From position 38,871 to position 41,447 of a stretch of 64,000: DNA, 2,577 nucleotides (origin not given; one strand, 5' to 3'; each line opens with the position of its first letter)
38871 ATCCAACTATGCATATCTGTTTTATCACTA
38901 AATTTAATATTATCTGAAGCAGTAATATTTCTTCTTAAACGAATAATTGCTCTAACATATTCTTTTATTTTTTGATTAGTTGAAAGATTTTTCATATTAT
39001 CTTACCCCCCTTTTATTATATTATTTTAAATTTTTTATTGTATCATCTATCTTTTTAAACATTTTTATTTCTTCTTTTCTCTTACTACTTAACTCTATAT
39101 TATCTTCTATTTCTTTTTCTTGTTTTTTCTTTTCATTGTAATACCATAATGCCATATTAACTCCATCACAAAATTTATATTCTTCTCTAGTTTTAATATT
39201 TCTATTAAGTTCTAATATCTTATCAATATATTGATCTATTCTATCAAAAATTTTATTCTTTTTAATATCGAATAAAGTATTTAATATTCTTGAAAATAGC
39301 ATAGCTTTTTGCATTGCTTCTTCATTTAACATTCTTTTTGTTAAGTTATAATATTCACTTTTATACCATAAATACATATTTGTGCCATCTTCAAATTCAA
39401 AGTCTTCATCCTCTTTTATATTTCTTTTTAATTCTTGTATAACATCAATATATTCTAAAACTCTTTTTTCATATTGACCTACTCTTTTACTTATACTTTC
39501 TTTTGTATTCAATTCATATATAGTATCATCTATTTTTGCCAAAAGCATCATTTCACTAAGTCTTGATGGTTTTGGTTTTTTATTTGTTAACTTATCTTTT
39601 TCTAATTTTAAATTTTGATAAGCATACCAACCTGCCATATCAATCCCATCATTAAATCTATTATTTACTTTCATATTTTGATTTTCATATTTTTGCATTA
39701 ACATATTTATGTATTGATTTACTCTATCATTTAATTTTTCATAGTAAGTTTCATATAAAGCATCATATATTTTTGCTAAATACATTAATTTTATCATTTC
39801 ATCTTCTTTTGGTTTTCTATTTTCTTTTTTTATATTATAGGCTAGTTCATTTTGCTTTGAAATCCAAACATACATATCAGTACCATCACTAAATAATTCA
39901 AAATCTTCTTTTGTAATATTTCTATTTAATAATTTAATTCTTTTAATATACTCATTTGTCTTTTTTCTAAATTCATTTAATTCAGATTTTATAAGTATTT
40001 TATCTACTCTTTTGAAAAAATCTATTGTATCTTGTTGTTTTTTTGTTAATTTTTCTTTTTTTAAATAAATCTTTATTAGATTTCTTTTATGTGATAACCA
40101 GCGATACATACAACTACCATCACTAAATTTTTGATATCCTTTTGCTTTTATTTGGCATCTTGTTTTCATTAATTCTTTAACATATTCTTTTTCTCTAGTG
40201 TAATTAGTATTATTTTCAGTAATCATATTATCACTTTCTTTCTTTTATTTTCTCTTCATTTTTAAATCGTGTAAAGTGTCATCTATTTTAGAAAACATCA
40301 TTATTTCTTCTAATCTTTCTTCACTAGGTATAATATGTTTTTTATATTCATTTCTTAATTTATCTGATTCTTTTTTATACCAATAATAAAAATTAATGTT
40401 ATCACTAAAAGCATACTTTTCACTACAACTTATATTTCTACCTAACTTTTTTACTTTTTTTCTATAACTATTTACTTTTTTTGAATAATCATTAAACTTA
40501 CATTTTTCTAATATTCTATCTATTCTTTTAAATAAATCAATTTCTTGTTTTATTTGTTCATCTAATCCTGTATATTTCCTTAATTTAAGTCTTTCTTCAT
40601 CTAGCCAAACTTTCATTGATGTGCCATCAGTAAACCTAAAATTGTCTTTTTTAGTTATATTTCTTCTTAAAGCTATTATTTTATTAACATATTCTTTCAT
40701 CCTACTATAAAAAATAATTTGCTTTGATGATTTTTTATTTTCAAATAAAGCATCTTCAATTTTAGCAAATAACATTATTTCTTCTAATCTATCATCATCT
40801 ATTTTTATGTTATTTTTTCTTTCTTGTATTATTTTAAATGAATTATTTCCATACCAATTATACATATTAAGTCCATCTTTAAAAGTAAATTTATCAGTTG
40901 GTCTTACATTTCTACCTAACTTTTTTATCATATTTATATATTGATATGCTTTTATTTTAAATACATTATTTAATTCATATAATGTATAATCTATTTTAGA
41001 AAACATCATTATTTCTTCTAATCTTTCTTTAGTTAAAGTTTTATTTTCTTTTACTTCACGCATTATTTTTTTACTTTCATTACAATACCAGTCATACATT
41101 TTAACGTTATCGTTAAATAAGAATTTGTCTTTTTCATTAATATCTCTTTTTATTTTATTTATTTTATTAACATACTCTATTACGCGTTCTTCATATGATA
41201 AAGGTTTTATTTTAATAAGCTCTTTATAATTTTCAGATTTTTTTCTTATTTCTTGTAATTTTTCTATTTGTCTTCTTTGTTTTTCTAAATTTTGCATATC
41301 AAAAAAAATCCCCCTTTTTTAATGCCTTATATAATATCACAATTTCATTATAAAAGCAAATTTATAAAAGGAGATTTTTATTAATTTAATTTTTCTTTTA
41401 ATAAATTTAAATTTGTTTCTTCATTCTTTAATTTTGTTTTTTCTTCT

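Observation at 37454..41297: Three tandem paralogous genes built only of helicase-associated (HA)-like repeats, with no catalytic domain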

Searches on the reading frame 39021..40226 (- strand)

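Call 3: search_protein_families(library=pfam, proteins=[window:39021-40226:-], max_evalue=1)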
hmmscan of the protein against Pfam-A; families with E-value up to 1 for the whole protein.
window:39021-40226:- (401 aa): 1 family
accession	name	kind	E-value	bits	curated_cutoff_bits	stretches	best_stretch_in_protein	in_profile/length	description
PF00640.29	PID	-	0.0088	16.5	20.9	0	88-127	24-63/140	Phosphotyrosine interaction domain (PTB/PID)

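Call 4: search_protein_families(library=ncbifam, proteins=[window:39021-40226:-], max_evalue=1)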
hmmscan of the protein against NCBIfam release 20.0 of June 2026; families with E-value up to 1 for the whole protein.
window:39021-40226:- (401 aa): 0 families

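Call 50: search_protein_families(library=phrogs, proteins=[window:39021-40226:-], max_evalue=0.001)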
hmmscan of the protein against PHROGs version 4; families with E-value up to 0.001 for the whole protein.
window:39021-40226:- (401 aa): 0 families

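Call 90: search_protein_families(library=padloc, proteins=[window:39021-40226:-], max_evalue=0.01)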
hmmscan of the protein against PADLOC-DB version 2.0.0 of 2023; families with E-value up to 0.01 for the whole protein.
window:39021-40226:- (401 aa): 0 families

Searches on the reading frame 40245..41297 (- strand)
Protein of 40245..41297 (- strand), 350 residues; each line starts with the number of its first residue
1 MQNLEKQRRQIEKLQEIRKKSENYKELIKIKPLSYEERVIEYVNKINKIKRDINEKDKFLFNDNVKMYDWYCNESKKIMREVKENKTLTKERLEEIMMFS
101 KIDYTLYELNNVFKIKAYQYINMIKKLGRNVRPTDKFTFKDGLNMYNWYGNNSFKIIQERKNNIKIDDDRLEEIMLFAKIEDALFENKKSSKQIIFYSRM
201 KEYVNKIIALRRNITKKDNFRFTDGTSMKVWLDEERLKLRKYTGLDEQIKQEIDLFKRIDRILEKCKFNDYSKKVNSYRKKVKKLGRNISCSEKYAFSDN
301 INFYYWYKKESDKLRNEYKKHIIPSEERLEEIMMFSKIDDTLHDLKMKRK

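Call 3: search_protein_families(library=pfam, proteins=[window:40245-41297:-], max_evalue=1)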
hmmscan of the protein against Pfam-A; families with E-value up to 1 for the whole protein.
window:40245-41297:- (350 aa): 2 families
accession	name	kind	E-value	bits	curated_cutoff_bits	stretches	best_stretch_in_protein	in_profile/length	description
PF22271.1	DUF6955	-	0.18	12.4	27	1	228-259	3-34/91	Family of unknown function (DUF6955)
PF02413.22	Caudo_TAP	-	0.45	11.1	22.1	0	33-85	20-68/131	Caudovirales tail fibre assembly protein, lambda gpK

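Call 4: search_protein_families(library=ncbifam, proteins=[window:40245-41297:-], max_evalue=1)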
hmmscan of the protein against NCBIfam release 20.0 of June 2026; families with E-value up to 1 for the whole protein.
window:40245-41297:- (350 aa): 0 families

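Call 33: find_related_loci(query=window:40245-41297:-, collection=genome_contigs, flank=10000)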
Query window:40245-41297:- (350 aa) in genome_contigs; peptide patterns used: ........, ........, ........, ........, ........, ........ (x = any residue, [..] = any of these).
58 stretches matched a pattern, but none encodes a relative of the query by tblastn (E <= 1e-3).

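Call 34: find_related_loci(query=window:40245-41297:-, collection=viral_contigs, flank=8000)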
Query window:40245-41297:- (350 aa) in viral_contigs; peptide patterns used: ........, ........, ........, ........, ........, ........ (x = any residue, [..] = any of these).
4 stretches matched a pattern, but none encodes a relative of the query by tblastn (E <= 1e-3).

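Call 50: search_protein_families(library=phrogs, proteins=[window:40245-41297:-], max_evalue=0.001)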
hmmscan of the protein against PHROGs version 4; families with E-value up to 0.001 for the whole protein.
window:40245-41297:- (350 aa): 0 families

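Call 64: predict_structure(alignment_id=A4)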
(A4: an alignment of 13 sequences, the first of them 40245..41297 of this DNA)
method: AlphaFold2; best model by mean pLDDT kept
length: 350 residues; sequences in the alignment: 13
mean_pLDDT: 84.2   pTM: 0.39
mean pLDDT of the five models: 84.2, 83.3, 82.5, 81.6, 79.8
residues with pLDDT >= 90: 117; 70-90: 201; 50-70: 26; < 50: 6
segments of 3 or more residues with pLDDT < 50: 24-29
pLDDT, mean of each block of 10 residues (from residue 1): 79 78 53 90 87 85 93 90 85 90 75 84 88 88 90 87 80 81 74 77 85 86 89 84 68 79 76 92 94 89 94 93 85 93 87
secondary structure, 60 per line:
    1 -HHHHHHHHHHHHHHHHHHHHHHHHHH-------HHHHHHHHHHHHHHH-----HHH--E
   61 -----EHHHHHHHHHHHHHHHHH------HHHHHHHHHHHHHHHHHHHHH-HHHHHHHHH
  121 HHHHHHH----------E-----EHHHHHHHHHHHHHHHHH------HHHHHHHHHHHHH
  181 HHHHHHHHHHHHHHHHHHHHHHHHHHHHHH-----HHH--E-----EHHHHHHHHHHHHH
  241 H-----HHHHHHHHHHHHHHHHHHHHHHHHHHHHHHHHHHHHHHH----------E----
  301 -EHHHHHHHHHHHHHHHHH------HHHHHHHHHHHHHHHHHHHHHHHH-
elements in order: H2-27 H35-49 H67-83 H90-110 H112-127 H145-161 H168-210 H228-241 H247-285 H303-319 H326-349

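Call 66: fold_search(model_id=the predicted structure, library=pdb)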
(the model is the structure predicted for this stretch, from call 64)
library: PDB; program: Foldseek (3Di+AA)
matches with E <= 10: 99; with E <= 0.001: 0
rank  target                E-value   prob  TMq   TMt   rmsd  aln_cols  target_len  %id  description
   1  8glv_Ks               6.0e-01  0.11  0.16  0.08  20.3       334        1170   14  96-nm repeat unit of doublet microtubules from Chlamydomonas reinhardtii flagella (released 2023-05-31)
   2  6ldi_F                8.6e-01  0.06  0.12  0.10  22.6       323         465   11  The cryo-EM structure of E. coli CueR transcription activation complex (released 2020-09-30)
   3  2b7m_B                1.1e+00  0.13  0.21  0.17  17.2       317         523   11  Crystal Structure of the S. cerevisiae Exocyst Component Exo70p (released 2005-11-15)
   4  3edv_B                1.2e+00  0.06  0.12  0.13  24.1       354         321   11  Crystal Structure of Repeats 14-16 of Beta2-Spectrin (released 2009-01-20)
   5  4l3i_B                1.2e+00  0.06  0.12  0.10  38.0       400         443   14  Structure of the microtubule associated protein PRC1 (Protein Regulator of Cytokinesis 1) (released 2013-07-17)
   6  6zyw_A                1.3e+00  0.16  0.22  0.03  16.4       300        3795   14  Outer Dynein Arm-Shulin complex - overall structure (Tetrahymena thermophila) (released 2021-01-20)
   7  4l6y_A                1.3e+00  0.04  0.11  0.09  38.8       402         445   13  Structure of the microtubule associated protein PRC1 (Protein Regulator of Cytokinesis 1) (released 2013-07-17)
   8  7k5c_A                1.5e+00  0.16  0.18  0.11  17.1       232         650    9  Structure of T7 DNA ejectosome periplasmic tunnel (released 2021-07-28)
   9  3kbu_B                1.7e+00  0.09  0.15  0.17  18.8       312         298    8  Crystal structure of the ankyrin binding domain of human erythroid beta spectrin (repeats 13-15) in complex with the s (released 2010-02-02)
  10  8tj5_1                1.8e+00  0.06  0.11  0.05  19.6       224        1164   10  Inner spoke ring of the yeast NPC (released 2023-10-11)
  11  2b7m_C                1.9e+00  0.09  0.22  0.17  17.9       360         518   11  Crystal Structure of the S. cerevisiae Exocyst Component Exo70p (released 2005-11-15)
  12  9y6s_9b               1.9e+00  0.08  0.16  0.07  18.6       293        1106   10  96-nm repeat of the Leishmania tarentolae doublet microtubule (released 2025-12-17)
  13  4jk1_X                2.0e+00  0.05  0.12  0.10  22.4       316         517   13  X-ray crystal structure of Escherichia coli sigma70 holoenzyme in complex with Guanosine tetraphosphate (ppGpp) (released 2013-04-10)
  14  2pfv                  2.2e+00  0.07  0.16  0.12  21.7       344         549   11  S. cerevisiae Exo70 with additional residues to 2.1 Angrstrom resolution (released 2007-05-22)
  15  8tj5_0                2.2e+00  0.04  0.11  0.05  21.9       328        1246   14  Inner spoke ring of the yeast NPC (released 2023-10-11)
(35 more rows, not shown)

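Call 80: list_cluster_members(proteins=[window:40245-41297:-, window:39021-40226:-, window:37454-38995:-, P0006, P0007, P0011, P0024, P0041, P0058, P0082])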
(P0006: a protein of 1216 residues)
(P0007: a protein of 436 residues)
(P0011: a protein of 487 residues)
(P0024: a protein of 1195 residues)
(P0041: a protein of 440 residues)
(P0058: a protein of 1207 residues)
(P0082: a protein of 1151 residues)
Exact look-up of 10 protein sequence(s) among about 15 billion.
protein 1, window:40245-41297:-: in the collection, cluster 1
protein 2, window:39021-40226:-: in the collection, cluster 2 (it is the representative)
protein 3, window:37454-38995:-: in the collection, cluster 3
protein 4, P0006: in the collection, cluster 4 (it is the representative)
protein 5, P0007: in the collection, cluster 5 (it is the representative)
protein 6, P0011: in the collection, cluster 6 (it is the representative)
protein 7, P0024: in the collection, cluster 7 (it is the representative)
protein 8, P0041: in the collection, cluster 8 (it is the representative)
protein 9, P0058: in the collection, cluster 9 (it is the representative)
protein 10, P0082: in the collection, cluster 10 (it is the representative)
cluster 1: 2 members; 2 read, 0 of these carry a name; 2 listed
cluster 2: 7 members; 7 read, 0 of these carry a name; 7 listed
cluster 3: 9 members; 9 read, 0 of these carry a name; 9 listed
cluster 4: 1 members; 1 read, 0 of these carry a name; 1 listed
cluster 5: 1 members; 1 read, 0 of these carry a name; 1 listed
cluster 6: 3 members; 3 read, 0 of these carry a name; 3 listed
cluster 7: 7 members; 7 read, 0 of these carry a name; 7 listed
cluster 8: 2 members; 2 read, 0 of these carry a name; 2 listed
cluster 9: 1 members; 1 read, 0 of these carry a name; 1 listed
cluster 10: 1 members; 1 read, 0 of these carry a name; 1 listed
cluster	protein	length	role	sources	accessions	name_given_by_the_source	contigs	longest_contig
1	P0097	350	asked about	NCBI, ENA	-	-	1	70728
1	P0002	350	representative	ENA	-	-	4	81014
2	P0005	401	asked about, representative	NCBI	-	-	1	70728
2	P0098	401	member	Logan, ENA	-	-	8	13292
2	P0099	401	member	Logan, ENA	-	-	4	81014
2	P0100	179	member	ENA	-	-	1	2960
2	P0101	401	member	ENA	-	-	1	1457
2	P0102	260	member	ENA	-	-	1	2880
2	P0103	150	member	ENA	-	-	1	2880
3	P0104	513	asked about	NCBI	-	-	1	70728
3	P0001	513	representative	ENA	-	-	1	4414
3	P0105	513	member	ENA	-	-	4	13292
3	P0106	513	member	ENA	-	-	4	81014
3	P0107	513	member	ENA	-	-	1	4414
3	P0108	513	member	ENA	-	-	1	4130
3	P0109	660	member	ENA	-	-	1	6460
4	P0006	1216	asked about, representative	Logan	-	-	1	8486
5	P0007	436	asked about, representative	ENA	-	-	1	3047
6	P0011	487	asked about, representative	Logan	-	-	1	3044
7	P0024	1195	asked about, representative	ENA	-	-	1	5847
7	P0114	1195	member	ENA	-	-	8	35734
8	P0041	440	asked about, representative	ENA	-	-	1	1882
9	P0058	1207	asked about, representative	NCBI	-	-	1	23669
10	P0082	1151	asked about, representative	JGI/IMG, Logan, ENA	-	-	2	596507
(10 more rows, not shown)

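Call 82: find_encoding_contigs(protein=P0109, flank=6000, max_places=2)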
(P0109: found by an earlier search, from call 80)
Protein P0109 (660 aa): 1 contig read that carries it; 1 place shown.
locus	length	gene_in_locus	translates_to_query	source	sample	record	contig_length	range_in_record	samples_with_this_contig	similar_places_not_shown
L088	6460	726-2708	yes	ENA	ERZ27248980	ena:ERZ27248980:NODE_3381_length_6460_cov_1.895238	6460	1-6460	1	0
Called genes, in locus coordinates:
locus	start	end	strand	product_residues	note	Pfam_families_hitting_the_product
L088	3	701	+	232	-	?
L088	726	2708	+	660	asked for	-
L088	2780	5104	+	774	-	PF13240:Zn_Ribbon_1 (weak)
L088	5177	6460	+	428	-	?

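Call 87: find_encoding_contigs(protein=P0114, flank=10000, max_places=3)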
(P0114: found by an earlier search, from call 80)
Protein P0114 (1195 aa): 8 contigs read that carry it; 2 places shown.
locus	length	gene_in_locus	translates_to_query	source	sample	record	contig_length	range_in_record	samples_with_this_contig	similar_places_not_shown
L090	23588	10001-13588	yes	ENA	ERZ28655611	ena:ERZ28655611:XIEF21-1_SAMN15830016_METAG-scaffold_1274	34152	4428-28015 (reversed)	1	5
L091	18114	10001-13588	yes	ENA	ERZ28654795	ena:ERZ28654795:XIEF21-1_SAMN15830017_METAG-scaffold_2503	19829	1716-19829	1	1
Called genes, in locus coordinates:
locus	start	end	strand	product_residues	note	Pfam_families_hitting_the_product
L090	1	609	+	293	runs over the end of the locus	PF04015:DUF362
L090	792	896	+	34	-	-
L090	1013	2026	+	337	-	PF17761:DUF1016_N, PF06250:YhcG_C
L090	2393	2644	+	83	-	PF07866:DUF1653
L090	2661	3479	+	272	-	PF01171:ATP_bind_3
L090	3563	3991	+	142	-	-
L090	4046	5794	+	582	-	PF00664:ABC_membrane, PF02463:SMC_N, PF00005:ABC_tran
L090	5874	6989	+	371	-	PF03706:LPG_synthase_TM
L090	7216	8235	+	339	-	-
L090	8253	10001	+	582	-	PF00664:ABC_membrane, PF02463:SMC_N, PF00005:ABC_tran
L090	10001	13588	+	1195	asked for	PF00270:DEAD, PF04851:ResIII, PF18766:SWI2_SNF2 (weak), PF00271:Helicase_C (weak), PF03457:HA (faint), PF06594:HCBP_related (faint), PF12017:Tnp_P_element (faint), PF18815:AFP_2 (faint)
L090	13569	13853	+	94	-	-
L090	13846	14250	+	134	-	-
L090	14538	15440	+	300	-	PF13302:Acetyltransf_3 (weak), PF00583:Acetyltransf_1 (weak)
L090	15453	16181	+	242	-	-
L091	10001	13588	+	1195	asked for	PF00270:DEAD, PF04851:ResIII, PF18766:SWI2_SNF2 (weak), PF00271:Helicase_C (weak), PF03457:HA (faint), PF06594:HCBP_related (faint), PF12017:Tnp_P_element (faint), PF18815:AFP_2 (faint)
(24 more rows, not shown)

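Call 90: search_protein_families(library=padloc, proteins=[window:40245-41297:-], max_evalue=0.01)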
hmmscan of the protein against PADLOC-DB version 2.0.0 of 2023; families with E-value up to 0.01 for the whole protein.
window:40245-41297:- (350 aa): 0 families
